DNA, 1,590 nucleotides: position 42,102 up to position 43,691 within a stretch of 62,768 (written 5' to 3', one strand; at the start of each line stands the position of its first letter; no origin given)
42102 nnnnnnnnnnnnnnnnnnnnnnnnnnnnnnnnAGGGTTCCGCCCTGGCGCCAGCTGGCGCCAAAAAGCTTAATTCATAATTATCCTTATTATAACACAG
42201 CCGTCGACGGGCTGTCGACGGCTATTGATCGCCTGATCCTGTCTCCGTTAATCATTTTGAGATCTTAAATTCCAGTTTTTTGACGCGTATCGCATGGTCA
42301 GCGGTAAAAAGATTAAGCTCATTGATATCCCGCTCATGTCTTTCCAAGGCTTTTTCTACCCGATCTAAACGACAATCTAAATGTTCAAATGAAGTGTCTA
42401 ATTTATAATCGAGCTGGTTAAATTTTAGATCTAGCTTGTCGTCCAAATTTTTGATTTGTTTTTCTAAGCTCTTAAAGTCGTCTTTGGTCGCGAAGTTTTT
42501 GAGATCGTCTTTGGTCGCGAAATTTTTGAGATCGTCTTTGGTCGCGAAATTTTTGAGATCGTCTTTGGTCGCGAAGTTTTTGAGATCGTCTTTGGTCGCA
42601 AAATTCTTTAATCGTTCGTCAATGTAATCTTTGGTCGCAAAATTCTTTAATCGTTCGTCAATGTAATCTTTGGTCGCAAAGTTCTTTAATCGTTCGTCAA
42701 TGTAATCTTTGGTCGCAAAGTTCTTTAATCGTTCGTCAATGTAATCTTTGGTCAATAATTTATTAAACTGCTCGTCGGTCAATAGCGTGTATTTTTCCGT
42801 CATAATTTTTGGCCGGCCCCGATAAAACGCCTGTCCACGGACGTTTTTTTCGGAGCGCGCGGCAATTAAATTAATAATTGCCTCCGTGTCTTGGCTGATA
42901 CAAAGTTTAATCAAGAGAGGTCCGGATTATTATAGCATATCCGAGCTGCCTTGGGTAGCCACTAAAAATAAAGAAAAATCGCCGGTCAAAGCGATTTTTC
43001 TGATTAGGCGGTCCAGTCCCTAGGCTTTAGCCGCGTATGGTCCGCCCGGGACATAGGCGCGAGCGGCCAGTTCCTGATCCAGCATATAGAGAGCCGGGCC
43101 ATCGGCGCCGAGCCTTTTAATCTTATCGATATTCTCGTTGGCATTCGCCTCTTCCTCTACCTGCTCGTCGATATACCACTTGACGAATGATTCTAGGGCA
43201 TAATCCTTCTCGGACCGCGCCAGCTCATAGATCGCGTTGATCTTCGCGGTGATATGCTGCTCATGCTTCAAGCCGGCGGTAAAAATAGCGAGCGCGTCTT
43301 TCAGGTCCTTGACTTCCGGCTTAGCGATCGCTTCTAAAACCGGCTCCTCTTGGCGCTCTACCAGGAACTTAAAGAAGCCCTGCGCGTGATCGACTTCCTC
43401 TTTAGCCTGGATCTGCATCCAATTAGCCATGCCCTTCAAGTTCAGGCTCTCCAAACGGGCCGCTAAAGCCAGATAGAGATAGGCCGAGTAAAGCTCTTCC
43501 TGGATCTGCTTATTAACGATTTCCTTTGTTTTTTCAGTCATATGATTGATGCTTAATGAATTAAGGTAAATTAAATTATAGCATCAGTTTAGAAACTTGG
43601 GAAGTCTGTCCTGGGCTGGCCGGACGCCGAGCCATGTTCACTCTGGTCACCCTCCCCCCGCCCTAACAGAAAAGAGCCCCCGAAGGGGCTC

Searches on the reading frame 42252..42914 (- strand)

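Call 6: search_protein_families(library=pfam, proteins=[window:42252-42914:-], max_evalue=0.01)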
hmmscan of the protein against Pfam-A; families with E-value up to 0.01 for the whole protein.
window:42252-42914:- (220 aa): 2 families
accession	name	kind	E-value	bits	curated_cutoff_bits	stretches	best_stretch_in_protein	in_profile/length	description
PF10453.14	NUFIP1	-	0.00079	19.7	23.3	0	84-104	24-44/53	FMR1-interacting protein 1 (NUFIP1)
PF19962.4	EAD9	-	0.0055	16.9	25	0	148-200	9-62/62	Effector-associated domain 9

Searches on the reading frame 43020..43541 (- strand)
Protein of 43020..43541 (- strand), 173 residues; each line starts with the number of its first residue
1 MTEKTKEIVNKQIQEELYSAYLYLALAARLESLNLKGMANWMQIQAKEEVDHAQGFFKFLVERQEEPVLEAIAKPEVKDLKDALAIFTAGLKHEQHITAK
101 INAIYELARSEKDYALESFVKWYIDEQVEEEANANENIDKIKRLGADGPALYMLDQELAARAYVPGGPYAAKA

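Call 6: search_protein_families(library=pfam, proteins=[window:43020-43541:-], max_evalue=0.01)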
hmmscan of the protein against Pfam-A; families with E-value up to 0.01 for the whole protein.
window:43020-43541:- (173 aa): 1 family
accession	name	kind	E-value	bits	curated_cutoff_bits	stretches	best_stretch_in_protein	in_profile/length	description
PF00210.30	Ferritin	-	9.4e-34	116.8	24.5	1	8-143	3-141/142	Ferritin-like domain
